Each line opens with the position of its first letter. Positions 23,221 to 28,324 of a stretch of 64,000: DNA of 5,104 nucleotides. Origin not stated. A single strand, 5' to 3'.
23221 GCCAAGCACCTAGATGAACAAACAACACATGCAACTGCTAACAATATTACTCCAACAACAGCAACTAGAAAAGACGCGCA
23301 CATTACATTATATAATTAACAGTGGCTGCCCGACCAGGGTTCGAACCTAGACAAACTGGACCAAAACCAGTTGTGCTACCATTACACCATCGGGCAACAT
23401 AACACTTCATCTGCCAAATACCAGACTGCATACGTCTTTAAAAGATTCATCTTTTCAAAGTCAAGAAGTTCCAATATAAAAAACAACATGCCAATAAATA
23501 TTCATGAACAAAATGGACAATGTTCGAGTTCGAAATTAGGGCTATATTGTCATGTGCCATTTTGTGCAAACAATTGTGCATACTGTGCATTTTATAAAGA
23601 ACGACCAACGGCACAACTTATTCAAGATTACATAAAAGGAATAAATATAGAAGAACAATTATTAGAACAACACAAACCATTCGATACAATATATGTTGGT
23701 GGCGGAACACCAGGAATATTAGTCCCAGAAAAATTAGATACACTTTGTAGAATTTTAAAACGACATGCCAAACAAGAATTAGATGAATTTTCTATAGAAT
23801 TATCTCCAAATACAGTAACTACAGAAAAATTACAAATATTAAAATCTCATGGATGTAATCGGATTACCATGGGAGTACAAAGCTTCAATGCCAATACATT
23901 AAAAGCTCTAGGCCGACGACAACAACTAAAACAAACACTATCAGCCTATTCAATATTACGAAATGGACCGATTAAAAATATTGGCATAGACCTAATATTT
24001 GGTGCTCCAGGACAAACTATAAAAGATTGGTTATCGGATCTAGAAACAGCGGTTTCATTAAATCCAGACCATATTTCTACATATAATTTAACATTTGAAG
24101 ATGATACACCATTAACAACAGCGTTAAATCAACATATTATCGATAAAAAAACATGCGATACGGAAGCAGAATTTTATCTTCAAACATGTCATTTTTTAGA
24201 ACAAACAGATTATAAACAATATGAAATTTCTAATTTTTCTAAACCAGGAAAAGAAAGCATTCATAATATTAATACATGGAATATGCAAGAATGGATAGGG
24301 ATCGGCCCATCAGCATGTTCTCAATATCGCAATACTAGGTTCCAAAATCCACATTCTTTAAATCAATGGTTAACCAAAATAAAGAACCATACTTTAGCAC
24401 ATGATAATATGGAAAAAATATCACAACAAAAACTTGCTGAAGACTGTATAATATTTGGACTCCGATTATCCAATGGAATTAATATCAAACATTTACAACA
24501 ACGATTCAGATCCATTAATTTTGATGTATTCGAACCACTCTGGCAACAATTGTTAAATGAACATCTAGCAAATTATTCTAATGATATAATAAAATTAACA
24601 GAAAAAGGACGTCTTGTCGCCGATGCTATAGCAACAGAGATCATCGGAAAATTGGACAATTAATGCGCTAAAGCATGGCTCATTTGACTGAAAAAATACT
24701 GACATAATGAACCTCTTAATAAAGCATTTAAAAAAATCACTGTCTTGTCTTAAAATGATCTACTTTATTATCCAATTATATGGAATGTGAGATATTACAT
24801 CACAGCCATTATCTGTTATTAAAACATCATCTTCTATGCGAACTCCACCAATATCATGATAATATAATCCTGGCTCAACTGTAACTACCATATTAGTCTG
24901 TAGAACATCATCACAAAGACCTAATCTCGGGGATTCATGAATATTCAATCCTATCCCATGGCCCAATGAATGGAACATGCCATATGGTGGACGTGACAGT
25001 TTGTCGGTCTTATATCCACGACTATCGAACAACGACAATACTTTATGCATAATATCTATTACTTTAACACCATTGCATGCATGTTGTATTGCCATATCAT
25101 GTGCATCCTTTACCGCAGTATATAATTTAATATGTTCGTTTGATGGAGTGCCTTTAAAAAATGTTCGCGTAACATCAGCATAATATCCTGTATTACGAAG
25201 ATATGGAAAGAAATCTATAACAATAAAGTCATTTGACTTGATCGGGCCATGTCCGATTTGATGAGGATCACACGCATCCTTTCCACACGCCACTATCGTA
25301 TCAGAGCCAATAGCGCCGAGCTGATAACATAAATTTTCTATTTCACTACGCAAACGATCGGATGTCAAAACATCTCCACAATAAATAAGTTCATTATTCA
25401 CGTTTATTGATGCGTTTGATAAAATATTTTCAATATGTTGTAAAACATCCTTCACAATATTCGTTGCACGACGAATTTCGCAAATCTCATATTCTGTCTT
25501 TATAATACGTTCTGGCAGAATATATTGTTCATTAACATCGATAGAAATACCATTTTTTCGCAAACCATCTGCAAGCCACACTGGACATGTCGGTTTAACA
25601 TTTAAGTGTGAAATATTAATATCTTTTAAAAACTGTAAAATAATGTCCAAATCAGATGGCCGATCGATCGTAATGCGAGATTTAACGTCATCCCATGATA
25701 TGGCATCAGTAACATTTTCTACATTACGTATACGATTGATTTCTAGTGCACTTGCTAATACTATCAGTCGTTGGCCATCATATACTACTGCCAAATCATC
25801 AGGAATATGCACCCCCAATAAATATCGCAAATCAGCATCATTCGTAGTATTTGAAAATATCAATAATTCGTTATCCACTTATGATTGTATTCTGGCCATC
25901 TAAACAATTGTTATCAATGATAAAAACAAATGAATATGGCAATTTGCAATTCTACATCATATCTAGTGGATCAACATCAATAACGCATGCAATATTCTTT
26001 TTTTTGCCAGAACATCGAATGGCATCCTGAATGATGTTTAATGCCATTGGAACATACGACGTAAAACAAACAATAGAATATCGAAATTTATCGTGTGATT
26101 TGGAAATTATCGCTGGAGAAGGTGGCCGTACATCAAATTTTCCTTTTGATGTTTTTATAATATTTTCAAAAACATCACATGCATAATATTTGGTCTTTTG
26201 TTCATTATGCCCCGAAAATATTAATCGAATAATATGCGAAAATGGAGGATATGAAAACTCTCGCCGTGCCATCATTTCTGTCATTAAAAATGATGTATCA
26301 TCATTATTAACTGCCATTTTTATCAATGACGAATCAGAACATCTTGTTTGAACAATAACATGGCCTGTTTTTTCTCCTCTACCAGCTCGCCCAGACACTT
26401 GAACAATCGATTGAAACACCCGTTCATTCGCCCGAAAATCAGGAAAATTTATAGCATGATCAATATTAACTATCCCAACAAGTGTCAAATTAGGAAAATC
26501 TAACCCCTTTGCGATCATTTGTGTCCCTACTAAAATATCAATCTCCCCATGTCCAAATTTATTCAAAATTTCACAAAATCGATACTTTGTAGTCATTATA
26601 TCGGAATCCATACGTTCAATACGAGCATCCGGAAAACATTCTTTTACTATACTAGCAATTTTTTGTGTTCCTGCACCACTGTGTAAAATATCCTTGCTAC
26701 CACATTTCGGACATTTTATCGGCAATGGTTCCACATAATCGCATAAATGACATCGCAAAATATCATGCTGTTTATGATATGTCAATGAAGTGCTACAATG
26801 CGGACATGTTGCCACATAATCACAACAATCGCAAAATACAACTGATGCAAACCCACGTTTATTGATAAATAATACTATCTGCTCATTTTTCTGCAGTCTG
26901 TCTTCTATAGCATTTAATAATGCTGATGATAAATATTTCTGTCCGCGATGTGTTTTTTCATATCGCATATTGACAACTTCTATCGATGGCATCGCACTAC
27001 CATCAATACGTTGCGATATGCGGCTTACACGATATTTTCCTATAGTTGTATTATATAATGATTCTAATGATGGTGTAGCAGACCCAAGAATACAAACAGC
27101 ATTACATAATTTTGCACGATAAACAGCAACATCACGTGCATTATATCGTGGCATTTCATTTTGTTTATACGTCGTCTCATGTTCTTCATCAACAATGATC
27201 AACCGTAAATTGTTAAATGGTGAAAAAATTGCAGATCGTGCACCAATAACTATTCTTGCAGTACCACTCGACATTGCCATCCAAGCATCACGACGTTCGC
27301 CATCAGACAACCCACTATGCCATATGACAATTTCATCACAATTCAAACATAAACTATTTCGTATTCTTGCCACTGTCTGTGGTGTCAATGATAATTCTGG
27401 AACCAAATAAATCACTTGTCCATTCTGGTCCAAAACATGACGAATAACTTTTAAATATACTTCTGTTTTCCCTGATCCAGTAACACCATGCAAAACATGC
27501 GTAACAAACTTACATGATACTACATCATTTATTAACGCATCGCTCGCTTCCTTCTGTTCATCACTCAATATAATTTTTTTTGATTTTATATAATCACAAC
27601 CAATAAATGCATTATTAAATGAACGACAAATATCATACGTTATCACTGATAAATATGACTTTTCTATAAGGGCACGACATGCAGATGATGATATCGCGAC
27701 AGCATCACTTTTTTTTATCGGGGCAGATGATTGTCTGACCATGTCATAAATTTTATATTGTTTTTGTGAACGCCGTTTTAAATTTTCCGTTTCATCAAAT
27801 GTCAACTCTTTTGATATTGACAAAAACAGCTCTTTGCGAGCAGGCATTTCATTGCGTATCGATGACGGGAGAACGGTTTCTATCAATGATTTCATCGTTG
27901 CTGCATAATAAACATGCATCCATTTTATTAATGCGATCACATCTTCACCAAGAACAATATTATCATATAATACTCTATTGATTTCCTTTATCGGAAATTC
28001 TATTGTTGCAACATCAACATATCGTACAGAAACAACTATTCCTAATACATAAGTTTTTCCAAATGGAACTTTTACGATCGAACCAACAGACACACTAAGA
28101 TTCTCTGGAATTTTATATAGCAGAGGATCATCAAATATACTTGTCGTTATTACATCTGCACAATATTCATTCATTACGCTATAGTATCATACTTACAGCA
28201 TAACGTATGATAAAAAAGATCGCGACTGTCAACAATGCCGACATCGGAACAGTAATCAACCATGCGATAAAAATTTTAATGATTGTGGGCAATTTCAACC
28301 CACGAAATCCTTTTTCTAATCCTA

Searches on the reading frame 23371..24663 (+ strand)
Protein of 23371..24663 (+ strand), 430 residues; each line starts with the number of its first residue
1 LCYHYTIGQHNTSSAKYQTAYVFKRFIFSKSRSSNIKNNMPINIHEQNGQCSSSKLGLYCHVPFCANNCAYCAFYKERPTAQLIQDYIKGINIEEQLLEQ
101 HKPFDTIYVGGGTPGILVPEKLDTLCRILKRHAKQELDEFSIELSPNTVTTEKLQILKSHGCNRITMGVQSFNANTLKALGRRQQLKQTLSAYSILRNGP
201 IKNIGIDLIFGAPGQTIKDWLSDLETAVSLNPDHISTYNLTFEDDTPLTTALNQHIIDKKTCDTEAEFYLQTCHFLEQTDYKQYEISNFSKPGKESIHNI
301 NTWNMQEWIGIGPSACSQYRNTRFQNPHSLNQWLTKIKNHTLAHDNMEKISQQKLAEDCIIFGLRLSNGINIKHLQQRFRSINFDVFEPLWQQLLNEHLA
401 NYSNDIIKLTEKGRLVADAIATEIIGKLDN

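Call 42: search_protein_families(library=pfam, proteins=[window:23371-24663:+], max_evalue=0.001)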
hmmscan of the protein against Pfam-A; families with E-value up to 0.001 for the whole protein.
window:23371-24663:+ (430 aa): 2 families
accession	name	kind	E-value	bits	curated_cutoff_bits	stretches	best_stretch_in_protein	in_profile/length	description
PF04055.27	Radical_SAM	-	2.2e-21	77.2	29.5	1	60-225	2-164/166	Radical SAM superfamily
PF06969.22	HemN_C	-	7.6e-08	32.7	24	1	351-416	2-67/67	HemN C-terminal domain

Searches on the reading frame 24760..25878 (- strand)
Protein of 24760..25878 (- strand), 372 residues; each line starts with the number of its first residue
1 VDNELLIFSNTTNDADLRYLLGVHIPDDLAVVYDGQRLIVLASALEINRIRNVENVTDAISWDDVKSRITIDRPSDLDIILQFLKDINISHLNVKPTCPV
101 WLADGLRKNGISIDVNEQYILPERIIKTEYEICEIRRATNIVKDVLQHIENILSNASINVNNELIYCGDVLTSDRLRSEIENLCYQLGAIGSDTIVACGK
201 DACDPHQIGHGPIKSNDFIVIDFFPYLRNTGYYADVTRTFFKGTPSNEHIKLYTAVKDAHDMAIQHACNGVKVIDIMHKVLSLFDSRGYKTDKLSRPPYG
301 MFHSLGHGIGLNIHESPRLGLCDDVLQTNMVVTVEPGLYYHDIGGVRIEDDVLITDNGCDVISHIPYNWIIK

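Call 42: search_protein_families(library=pfam, proteins=[window:24760-25878:-], max_evalue=0.001)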
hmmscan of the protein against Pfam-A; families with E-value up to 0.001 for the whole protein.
window:24760-25878:- (372 aa): 1 family
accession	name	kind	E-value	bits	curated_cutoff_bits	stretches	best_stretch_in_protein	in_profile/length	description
PF00557.29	Peptidase_M24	-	5.7e-46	157.3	23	1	135-356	3-208/208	Metallopeptidase family M24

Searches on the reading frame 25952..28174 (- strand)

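Call 42: search_protein_families(library=pfam, proteins=[window:25952-28174:-], max_evalue=0.001)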
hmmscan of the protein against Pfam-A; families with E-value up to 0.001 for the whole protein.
window:25952-28174:- (740 aa): 7 families
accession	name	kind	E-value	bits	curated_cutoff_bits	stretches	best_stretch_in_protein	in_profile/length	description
PF17764.6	PriA_3primeBD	-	3.3e-18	65.8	22.7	1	10-103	4-96/96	3'DNA-binding domain (3'BD)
PF00270.35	DEAD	-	3.3e-17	63.2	26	1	207-373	4-164/167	DEAD/DEAH box helicase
PF04851.21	ResIII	-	8.6e-16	58.7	22.5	1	201-369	2-163/164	Type III restriction enzyme, res subunit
PF18074.6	PriA_C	-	3.3e-11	44.3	26.9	1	644-736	1-95/95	Primosomal protein N C-terminal domain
PF00271.37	Helicase_C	-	9.3e-11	42.4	23.5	1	510-599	34-108/110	Helicase conserved C-terminal domain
PF18319.7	Zn_ribbon_PriA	-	3.5e-09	36.9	26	1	457-483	1-27/27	PriA DNA helicase Cys-rich region (CRR) domain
PF13604.12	AAA_30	-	0.00041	20.6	27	1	203-331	2-97/191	AAA domain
